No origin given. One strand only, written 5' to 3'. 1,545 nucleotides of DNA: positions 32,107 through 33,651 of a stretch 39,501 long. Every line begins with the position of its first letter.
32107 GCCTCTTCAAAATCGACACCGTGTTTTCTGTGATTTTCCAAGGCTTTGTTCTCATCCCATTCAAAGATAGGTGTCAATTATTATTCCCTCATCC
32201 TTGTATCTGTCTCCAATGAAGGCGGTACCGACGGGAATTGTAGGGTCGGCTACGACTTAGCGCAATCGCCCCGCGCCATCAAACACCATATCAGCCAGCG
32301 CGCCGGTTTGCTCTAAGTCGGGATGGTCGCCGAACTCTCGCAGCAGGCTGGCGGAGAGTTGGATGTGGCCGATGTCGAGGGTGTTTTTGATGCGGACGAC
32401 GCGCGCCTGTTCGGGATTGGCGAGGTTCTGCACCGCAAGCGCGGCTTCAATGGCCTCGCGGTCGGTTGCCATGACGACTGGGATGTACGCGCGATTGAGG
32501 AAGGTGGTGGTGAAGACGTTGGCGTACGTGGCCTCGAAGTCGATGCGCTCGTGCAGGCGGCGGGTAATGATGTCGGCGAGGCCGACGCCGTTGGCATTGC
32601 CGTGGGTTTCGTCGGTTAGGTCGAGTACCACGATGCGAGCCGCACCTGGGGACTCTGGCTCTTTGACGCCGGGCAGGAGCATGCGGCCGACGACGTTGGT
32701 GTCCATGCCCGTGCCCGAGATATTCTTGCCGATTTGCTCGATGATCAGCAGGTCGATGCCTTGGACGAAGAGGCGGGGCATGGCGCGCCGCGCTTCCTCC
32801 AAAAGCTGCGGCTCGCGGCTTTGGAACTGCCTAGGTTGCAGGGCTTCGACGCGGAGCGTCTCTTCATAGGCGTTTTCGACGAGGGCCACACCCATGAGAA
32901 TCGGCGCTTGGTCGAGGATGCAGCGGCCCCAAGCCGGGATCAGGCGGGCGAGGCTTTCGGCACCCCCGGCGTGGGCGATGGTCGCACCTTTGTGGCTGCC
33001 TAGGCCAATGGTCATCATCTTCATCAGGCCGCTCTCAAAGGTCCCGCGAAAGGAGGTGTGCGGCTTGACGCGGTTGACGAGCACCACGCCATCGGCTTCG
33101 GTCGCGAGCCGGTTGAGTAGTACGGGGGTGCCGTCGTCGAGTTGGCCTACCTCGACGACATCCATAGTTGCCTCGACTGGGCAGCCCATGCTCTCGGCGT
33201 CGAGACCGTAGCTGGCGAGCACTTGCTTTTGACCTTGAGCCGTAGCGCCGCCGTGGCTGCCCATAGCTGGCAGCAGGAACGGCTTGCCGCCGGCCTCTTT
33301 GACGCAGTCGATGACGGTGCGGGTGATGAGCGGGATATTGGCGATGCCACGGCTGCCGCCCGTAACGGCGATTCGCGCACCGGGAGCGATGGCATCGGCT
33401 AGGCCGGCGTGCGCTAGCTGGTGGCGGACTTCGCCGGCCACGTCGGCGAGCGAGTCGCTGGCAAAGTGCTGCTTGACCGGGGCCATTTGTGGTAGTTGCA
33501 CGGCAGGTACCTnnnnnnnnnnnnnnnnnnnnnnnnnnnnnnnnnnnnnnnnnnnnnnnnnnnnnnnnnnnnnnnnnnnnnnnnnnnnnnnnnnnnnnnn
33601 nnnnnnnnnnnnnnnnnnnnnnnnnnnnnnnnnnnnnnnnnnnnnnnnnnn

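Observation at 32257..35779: Compact four-gene operon: unknown 398-aa protein + split TPP decarboxylase + LarA/DUF2088-like protein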

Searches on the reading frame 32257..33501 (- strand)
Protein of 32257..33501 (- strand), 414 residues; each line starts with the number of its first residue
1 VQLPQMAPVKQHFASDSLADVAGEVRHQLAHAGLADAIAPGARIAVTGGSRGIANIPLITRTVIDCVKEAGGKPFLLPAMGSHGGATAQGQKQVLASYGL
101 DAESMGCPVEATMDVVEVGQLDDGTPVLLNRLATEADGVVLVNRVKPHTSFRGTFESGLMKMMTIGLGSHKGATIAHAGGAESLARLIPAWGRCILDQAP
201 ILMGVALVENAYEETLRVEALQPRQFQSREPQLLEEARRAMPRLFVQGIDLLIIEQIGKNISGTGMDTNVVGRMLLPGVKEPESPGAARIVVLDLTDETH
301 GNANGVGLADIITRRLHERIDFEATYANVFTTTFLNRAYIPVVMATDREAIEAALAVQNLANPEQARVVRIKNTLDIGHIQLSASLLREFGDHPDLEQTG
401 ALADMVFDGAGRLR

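Call 8: search_protein_families(library=pfam, proteins=[window:32257-33501:-], max_evalue=0.1)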
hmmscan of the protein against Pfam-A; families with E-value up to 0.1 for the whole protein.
window:32257-33501:- (414 aa): 2 families
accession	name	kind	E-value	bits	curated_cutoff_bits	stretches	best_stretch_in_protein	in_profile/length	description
PF09861.14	Lar_N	-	8.6e-09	35.3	23.3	1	56-178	70-193/204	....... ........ N-terminal domain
PF04015.17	DUF362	-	1.4e-05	25.6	24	1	57-189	20-149/200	Domain of unknown function (DUF362)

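Call 9: search_protein_families(library=ncbifam, proteins=[window:32257-33501:-], max_evalue=0.1)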
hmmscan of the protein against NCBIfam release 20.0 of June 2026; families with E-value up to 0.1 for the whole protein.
window:32257-33501:- (414 aa): 6 families
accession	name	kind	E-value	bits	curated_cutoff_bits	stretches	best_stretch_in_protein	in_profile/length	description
NF052515.1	NPN_iso_grp_22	equivalog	2.2e-161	537.2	400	1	3-389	1-388/392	nickel pincer cofactor-dependent isomerase, group 22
NF052593.1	NPN_racem_MAR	equivalog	9.7e-08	31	500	1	19-178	36-196/415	nickel-dependent malate racemase, LarAH6 family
NF052595.1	NPN_LarAH5_MAR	equivalog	3.3e-05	23.1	462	1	112-178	133-196/415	nickel-dependent malate racemase, LarAH5 family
NF052525.1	NPN_LarAH10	equivalog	6.8e-05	21.7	540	1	12-149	31-174/426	NPN-dependent 2-hydroxyacid racemase, LarAH10 family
NF033504.2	Ni_dep_LarA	equivalog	0.0017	17.2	460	1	76-178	99-199/422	nickel-dependent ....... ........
NF052623.1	Npun_F2552_fam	equivalog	0.0039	16.6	500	1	57-151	60-150/314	Npun_F2552 family protein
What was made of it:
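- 32257..33501 (-): g4: LarA-superfamily, nickel-pincer-nucleotide (NPN)-dependent isomerase, NCBIfam group 22. NF052515 scores 537 bits against a 400 cut-off; Lar_N and DUF362 also match (calls 8, 9).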

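Call 31: search_solved_structures(query=window:32260-33501:-, max_evalue=1, show_alignments=3)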
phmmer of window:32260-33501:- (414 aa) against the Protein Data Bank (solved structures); distinct sequences matched with E-value up to 1: 4.
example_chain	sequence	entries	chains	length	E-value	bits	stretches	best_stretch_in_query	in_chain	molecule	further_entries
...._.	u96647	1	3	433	0.13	14.7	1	112-179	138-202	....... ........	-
5huq_A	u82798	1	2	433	0.13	14.7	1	112-179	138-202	Lactate racemization operon protein LarA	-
8ezf_B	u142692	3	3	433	0.13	14.7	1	112-179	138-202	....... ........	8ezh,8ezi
2yjg_A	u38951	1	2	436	0.33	13.4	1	67-166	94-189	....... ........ APOPROTEIN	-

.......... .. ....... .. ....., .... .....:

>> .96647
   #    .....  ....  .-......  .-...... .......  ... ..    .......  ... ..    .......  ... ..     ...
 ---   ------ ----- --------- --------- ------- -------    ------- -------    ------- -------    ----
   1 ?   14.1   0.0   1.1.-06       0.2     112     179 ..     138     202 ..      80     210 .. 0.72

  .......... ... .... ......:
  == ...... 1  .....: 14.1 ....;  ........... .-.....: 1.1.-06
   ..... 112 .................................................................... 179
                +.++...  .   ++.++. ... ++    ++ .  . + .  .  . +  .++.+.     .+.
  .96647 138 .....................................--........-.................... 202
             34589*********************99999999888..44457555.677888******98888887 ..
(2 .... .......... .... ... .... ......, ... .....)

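Call 41: find_homologous_proteins(query=window:32260-33501:-, max_evalue=0.001)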
Query window:32260-33501:- (414 aa): 7999 proteins with E <= 0.001 among 8000 candidates; the best 120 are listed.
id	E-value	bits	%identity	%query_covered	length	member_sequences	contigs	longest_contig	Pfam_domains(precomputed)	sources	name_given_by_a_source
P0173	1.5e-256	869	96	100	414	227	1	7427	PF04015.18,PF09861.15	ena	-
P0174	3.0e-248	841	93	100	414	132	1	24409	PF09861.15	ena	-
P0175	2.9e-239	812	90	100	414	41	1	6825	PF09861.15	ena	-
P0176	4.2e-239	811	90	100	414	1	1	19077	PF09861.15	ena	-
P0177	3.9e-221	752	82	100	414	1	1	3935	PF09861.15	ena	-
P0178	1.7e-220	750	82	100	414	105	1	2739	PF09861.15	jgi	-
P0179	1.4e-215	734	82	100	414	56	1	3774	PF09861.15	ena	-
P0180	1.6e-211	721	80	100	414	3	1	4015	PF09861.15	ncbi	-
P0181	7.2e-210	715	80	100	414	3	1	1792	PF09861.15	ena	-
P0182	3.8e-208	710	78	100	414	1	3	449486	PF04015.18,PF09861.15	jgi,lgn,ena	-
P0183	1.9e-206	704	78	100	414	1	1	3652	PF04015.18,PF09861.15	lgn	-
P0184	9.2e-206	702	78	100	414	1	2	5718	PF04015.18,PF09861.15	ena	-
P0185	9.6e-206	702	78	100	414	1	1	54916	PF09861.15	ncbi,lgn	-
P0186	3.0e-205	700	77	100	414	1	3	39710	PF04015.18,PF09861.15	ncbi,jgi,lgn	ncbi:MAG: hypothetical protein ACI906_001387 [Candidatus Latescibacterota bacterium]|jgi:hypothetica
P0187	1.3e-204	698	77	100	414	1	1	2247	PF09861.15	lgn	-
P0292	2.1e-170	585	62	100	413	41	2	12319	PF04015.18,PF09861.15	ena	-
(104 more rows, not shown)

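Call 49: search_dna_similar(query=window:32260-33501:-, collection=plasmids, mode=protein, max_evalue=1e-10, max_rows=30)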
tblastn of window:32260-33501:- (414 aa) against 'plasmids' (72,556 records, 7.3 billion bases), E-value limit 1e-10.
Records with a match: 117; places in all: 136; records where one place covers at least 80% of the query: 115.
Best place of each record, by identity: <60% 117.
By first word of the organism name: Pseudosulfitobacter 47; Sulfitobacter 13; Haloarcula 10; Haladaptatus 8; Halocatena 8; Haloferax 5; Halomicrobium 4; Natribaculum 3; Halomarina 2; Natrinema 2; and 14 more.
By predicted mobility (MOB-suite, as given by PLSDB): non-mobilizable 116; mobilizable 1.
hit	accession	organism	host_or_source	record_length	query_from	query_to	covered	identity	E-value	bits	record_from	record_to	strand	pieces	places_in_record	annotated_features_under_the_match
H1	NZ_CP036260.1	Sporomusa termitida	whole organism,intestinal contents of ...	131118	1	413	100%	46.2%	6e-112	367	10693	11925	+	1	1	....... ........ domain-containing protein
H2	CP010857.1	Marinovum algicola DG 898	-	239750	3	414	100%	44.0%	3e-104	345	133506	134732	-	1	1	hypothetical protein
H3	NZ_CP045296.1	Paenibacillus cellulositrophicus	cell culture,Thai soil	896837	3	413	99%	43.8%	7e-113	370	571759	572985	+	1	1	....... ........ domain-containing protein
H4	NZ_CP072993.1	Loktanella salsilacus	-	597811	1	397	96%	45.3%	1e-106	352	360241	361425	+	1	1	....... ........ domain-containing protein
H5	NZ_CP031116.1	Rubrobacter indicoceani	cell culture,marine sediment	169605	2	414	100%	43.3%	1e-101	338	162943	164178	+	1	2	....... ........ domain-containing protein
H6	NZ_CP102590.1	Niallia taxi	-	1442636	3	413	99%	42.6%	4e-106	351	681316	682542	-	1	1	none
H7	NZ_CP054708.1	Halarchaeum sp. CBA1220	solar salt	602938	2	390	94%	44.6%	7e-82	281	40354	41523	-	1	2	DUF362 domain-containing protein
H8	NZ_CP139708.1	Sulfitobacter sp. OXR-159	Bacterial Culture,hydrothermal vent ...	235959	3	413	99%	41.2%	1e-93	315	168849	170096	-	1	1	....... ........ domain-containing protein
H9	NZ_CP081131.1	Sulfitobacter sp. W074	-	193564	3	414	100%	40.9%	3e-91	308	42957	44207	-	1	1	nickel-dependent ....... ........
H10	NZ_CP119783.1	Haladaptatus sp. YSMS36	cell culture,sediment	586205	3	408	98%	41.3%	1e-82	283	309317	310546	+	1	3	DUF362 domain-containing protein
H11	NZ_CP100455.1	Halomarina sp. BND7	cell culture,sediment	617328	2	396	95%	42.2%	4e-83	284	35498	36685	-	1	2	DUF362 domain-containing protein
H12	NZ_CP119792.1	Haladaptatus sp. QDMS2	cell culture,sediment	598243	3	396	95%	42.3%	5e-83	284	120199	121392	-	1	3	DUF362 domain-containing protein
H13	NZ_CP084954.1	Sulfitobacter indolifex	cell culture,Seawater from the North ...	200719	3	414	100%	40.4%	3e-90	305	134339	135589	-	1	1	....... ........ domain-containing protein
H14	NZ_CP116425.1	Sulfitobacter faviae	Hexacorallia,culture,Cold water coral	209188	3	414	100%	40.4%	2e-89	303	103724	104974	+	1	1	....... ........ domain-containing protein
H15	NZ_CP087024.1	Pseudosulfitobacter pseudonitzschiae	Mediolabrus comicus,The surface ...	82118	3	413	99%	40.5%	7e-92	310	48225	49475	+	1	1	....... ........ domain-containing protein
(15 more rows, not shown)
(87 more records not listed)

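Call 50: get_annotated_region(hit=H1, flank=8000)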
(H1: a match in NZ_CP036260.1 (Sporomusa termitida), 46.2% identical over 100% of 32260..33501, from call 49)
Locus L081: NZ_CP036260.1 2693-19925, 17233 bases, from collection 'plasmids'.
description: Sporomusa termitida strain DSM 4440 plasmid pSPTER, complete sequence
organism: Sporomusa termitida (NCBI taxid 2377)
taxonomy: Bacteria; Bacillota; Negativicutes; Selenomonadales; Sporomusaceae; Sporomusa; Sporomusa termitida
host: -; source: whole organism,intestinal contents of termite Nasutitermes nigriceps; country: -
typing (MOB-suite, as given by PLSDB): non-mobilizable
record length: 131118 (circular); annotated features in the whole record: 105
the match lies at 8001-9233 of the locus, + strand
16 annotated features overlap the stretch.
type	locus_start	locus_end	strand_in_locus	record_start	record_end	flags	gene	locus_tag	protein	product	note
CDS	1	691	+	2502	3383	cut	-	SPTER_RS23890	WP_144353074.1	ABC transporter ATP-binding protein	-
CDS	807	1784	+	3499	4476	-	cysK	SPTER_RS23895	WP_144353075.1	cysteine synthase A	GO:0006535 - cysteine biosynthetic process from serine [Evidence IEA]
CDS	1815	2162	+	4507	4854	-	-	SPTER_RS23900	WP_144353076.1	hypothetical protein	-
CDS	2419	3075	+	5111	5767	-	-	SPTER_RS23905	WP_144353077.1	LysE family translocator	-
CDS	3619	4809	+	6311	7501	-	-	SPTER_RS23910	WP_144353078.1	mandelate racemase/muconate lactonizing enzyme family protein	-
CDS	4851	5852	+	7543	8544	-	-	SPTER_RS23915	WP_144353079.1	tripartite tricarboxylate transporter substrate binding protein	-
CDS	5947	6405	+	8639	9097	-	-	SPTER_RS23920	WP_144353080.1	tripartite tricarboxylate transporter TctB family protein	-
CDS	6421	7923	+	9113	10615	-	-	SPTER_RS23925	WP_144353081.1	tripartite tricarboxylate transporter permease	-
CDS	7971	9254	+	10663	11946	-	-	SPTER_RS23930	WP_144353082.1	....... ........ domain-containing protein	-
CDS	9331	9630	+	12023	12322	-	-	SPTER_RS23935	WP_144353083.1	UxaA family hydrolase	-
CDS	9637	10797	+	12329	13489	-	-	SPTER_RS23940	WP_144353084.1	UxaA family hydrolase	-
CDS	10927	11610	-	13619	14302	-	-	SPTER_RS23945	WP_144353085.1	GntR family transcriptional regulator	-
CDS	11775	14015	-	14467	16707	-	-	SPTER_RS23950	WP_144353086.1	TonB-dependent siderophore receptor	GO:0015891 - siderophore transport [Evidence IEA]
CDS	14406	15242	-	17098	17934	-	-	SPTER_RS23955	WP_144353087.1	AraC family transcriptional regulator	-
CDS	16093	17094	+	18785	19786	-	-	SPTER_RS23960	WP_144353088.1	ABC transporter substrate-binding protein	-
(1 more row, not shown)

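Call 51: get_annotated_region(hit=H3, flank=8000)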
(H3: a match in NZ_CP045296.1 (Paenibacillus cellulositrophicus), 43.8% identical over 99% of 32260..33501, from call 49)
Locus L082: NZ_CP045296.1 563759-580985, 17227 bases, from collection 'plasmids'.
description: Paenibacillus cellulositrophicus strain KACC 16577 plasmid unnamed1, complete sequence
organism: Paenibacillus cellulositrophicus (NCBI taxid 562959)
taxonomy: Bacteria; Bacillota; Bacilli; Bacillales; Paenibacillaceae; Paenibacillus; Paenibacillus cellulositrophicus
host: -; source: cell culture,Thai soil; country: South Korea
typing (MOB-suite, as given by PLSDB): non-mobilizable
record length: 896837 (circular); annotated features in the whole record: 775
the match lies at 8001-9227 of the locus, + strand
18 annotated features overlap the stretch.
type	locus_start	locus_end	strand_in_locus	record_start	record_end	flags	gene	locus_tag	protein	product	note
CDS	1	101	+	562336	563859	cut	zwf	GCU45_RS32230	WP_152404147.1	glucose-6-phosphate dehydrogenase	GO:0006098 - pentose-phosphate shunt [Evidence IEA]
CDS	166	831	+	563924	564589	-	fsa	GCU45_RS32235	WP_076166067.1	fructose-6-phosphate aldolase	-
CDS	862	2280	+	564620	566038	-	gndA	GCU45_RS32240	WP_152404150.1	NADP-dependent phosphogluconate dehydrogenase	GO:0006098 - pentose-phosphate shunt [Evidence IEA]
CDS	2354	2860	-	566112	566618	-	-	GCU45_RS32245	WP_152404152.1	hypothetical protein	-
CDS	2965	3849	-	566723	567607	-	-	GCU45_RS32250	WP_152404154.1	LysR substrate-binding domain-containing protein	-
CDS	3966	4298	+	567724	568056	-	-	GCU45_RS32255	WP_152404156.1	antibiotic biosynthesis monooxygenase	-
CDS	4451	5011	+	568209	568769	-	-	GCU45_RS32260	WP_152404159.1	pyridoxamine 5'-phosphate oxidase family protein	GO:0008615 - pyridoxine biosynthetic process [Evidence IEA]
CDS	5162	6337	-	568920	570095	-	-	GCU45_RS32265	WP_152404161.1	ROK family protein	-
CDS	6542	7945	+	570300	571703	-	uxaC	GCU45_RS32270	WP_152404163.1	glucuronate isomerase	GO:0006064 - glucuronate catabolic process [Evidence IEA]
CDS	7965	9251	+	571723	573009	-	-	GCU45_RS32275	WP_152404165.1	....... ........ domain-containing protein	-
CDS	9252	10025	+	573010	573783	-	-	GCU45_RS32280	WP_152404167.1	SDR family oxidoreductase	-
CDS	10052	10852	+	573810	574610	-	larE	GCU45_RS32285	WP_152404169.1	ATP-dependent sacrificial sulfur transferase LarE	-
CDS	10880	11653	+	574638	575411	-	larB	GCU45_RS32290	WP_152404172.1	nickel pincer cofactor biosynthesis protein LarB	GO:0006189 - 'de novo' IMP biosynthetic process [Evidence IEA]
CDS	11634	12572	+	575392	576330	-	-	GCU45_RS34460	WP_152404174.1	LarC family nickel insertion protein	-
CDS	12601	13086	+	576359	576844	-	larC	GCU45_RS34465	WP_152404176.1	nickel insertion protein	-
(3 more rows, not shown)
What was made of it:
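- next to uxaC plus an SDR (call 51);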

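Call 52: get_annotated_region(hit=H8, flank=8000)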
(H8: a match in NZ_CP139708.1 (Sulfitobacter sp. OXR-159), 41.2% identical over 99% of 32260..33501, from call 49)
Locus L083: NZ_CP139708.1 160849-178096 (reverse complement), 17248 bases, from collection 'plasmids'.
description: Sulfitobacter sp. OXR-159 plasmid unnamed01, complete sequence
organism: Sulfitobacter sp. OXR-159 (NCBI taxid 3100174)
taxonomy: Bacteria; Pseudomonadota; Alphaproteobacteria; Rhodobacterales; Roseobacteraceae; Sulfitobacter; Sulfitobacter sp. OXR-159
host: -; source: Bacterial Culture,hydrothermal vent plume; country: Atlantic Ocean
typing (MOB-suite, as given by PLSDB): non-mobilizable
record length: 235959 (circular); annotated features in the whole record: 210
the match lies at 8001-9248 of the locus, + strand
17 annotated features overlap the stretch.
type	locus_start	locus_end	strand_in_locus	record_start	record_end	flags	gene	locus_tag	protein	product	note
CDS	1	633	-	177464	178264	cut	-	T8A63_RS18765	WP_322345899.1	HpcH/HpaI aldolase/citrate lyase family protein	-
CDS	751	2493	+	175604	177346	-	araD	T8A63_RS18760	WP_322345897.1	L-arabinonate dehydratase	-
CDS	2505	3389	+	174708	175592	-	-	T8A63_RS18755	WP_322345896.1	dihydrodipicolinate synthase family protein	GO:0009436 - glyoxylate catabolic process [Evidence IEA]; GO:0071704 - organic substance metabolic process [Evidence ...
CDS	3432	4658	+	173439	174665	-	-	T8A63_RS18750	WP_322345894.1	IS256 family transposase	-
CDS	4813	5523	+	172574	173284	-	-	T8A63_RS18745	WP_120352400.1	ribonuclease activity regulator RraA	-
CDS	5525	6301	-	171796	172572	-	-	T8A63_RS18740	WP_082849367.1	GntR family transcriptional regulator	-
CDS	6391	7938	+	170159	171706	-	-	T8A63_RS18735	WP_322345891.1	altronate dehydratase family protein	-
CDS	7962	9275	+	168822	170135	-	-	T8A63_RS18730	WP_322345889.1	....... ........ domain-containing protein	-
CDS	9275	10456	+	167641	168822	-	-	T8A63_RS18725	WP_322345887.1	LarC family nickel insertion protein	-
CDS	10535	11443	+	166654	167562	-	-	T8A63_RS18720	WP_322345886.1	LysR family transcriptional regulator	-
CDS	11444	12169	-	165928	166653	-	-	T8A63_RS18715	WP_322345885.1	SDR family oxidoreductase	-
CDS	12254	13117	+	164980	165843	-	-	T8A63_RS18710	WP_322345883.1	3-hydroxyacyl-CoA dehydrogenase NAD-binding domain-containing protein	GO:0006631 - fatty acid metabolic process [Evidence IEA]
CDS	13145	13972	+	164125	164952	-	-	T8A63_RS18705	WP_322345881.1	3-keto-5-aminohexanoate cleavage protein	-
CDS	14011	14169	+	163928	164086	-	-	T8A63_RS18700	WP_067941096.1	peptidase M23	-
CDS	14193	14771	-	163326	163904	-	-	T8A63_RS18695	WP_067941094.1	DUF1190 domain-containing protein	-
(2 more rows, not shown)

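Call 60: search_protein_families(library=ncbifam, proteins=[L081:7971-9254:+, L082:7965-9251:+, L083:7962-9275:+], max_evalue=1e-10)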
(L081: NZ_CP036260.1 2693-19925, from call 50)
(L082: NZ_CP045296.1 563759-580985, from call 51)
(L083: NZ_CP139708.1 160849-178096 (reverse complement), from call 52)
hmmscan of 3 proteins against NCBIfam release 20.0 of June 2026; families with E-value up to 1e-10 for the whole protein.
L081:7971-9254:+ (427 aa): 1 family
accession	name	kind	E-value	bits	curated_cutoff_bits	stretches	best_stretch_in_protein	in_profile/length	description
NF052515.1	NPN_iso_grp_22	equivalog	7.2e-160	532.2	400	1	13-399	1-390/392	nickel pincer cofactor-dependent isomerase, group 22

L082:7965-9251:+ (428 aa): 1 family
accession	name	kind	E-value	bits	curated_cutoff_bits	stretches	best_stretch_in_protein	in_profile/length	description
NF052515.1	NPN_iso_grp_22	equivalog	8.9e-167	554.9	400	1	13-400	1-391/392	nickel pincer cofactor-dependent isomerase, group 22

L083:7962-9275:+ (437 aa): 1 family
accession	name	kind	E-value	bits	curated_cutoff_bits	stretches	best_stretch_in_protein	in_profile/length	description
NF052515.1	NPN_iso_grp_22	equivalog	1.1e-145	485.5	400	1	14-408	1-390/392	nickel pincer cofactor-dependent isomerase, group 22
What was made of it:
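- On NPN-dependent isomerase, NCBIfam group 22 (LarA superfamily): Cultured-organism members score 486-555 (call 60).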

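Call 61: get_annotated_region(hit=H2, flank=6000)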
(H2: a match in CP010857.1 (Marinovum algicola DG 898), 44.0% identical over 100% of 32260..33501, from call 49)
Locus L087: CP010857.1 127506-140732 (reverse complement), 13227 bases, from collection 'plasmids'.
description: Marinovum algicola DG 898 plasmid pMaD2, complete sequence
organism: Marinovum algicola DG 898 (NCBI taxid 988812)
taxonomy: Bacteria; Pseudomonadota; Alphaproteobacteria; Rhodobacterales; Roseobacteraceae; Marinovum; Marinovum algicola; Marinovum algicola DG 898
host: -; source: -; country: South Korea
typing (MOB-suite, as given by PLSDB): non-mobilizable; replicon rep_cluster_548
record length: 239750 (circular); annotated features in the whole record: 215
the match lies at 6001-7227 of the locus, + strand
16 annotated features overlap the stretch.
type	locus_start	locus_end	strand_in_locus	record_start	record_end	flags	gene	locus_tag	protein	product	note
CDS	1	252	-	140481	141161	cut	-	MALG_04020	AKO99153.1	putative circadian phase modifier CpmA-like protein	-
CDS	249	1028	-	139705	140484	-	-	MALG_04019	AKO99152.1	ATP-utilizing enzyme of the PP-loop superfamily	-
CDS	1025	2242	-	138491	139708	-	-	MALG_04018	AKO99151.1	hypothetical protein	-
CDS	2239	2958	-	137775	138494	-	-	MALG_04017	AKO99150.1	Transcriptional regulator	-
CDS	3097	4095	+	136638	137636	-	-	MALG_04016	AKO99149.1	tripartite ATP-independent periplasmic transporter solute receptor, DctP family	-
CDS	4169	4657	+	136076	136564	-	-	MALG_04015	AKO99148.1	TRAP-type C4-dicarboxylate transport system, small permease component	-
CDS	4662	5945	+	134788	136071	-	-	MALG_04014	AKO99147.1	TRAP transporter, DctM subunit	-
CDS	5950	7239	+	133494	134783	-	-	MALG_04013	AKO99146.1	hypothetical protein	-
CDS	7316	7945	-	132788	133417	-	-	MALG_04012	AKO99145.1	2-keto-3-deoxy-6-phosphogluconate aldolase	-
CDS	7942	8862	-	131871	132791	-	-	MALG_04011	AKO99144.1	2-keto-3-deoxy-galactonokinase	-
CDS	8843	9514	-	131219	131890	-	-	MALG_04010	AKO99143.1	Demethylmenaquinone methyltransferase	-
CDS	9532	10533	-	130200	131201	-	-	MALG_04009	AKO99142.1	Lactate dehydrogenase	-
CDS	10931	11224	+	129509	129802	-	-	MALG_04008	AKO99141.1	Transposase, Mutator family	-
CDS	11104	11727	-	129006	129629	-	-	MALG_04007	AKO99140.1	Transposase IS3 family protein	-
CDS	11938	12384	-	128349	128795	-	-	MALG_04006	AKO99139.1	Transposase, IS30 family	-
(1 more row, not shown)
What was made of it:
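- next to KDPG aldolase plus 2-keto-3-deoxy-galactonokinase (call 61);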

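Call 62: get_annotated_region(hit=H5, flank=6000)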
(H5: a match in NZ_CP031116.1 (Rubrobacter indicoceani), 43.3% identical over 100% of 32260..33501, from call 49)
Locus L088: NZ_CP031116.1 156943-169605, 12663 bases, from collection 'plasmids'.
description: Rubrobacter indicoceani strain SCSIO 08198 plasmid unnamed1, complete sequence
organism: Rubrobacter indicoceani (NCBI taxid 2051957)
taxonomy: Bacteria; Actinomycetota; Rubrobacteria; Rubrobacterales; Rubrobacteraceae; Rubrobacter; Rubrobacter indicoceani
host: -; source: cell culture,marine sediment; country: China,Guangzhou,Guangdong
typing (MOB-suite, as given by PLSDB): non-mobilizable
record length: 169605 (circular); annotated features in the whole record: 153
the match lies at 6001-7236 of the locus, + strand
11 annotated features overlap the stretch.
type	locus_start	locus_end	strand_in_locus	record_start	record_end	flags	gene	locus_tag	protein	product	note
CDS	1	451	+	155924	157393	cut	-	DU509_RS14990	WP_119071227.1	Nramp family divalent metal transporter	GO:0055085 - transmembrane transport [Evidence IEA]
CDS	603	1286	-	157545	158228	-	-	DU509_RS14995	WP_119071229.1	lactate utilization protein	-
CDS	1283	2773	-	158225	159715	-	-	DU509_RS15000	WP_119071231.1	LutB/LldF family L-lactate oxidation iron-sulfur protein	GO:0019516 - lactate oxidation [Evidence IEA]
CDS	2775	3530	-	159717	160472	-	-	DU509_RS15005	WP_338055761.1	(Fe-S)-binding protein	-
CDS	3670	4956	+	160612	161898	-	-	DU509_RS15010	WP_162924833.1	four-carbon acid sugar kinase family protein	-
CDS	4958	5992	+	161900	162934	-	pdxA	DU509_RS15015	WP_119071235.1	4-hydroxythreonine-4-phosphate dehydrogenase PdxA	GO:0008615 - pyridoxine biosynthetic process [Evidence IEA]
CDS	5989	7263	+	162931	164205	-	-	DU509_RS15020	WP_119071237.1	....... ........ domain-containing protein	-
CDS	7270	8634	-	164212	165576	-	-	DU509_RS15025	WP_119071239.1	hemolysin family protein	-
CDS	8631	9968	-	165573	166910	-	-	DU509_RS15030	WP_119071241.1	hemolysin family protein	-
CDS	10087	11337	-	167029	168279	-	-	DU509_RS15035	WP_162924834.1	alpha/beta fold hydrolase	-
CDS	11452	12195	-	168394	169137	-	-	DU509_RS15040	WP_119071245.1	urease accessory protein UreD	GO:0006807 - nitrogen compound metabolic process [Evidence IEA]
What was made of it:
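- next to a four-carbon acid-sugar kinase plus PdxA (call 62).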
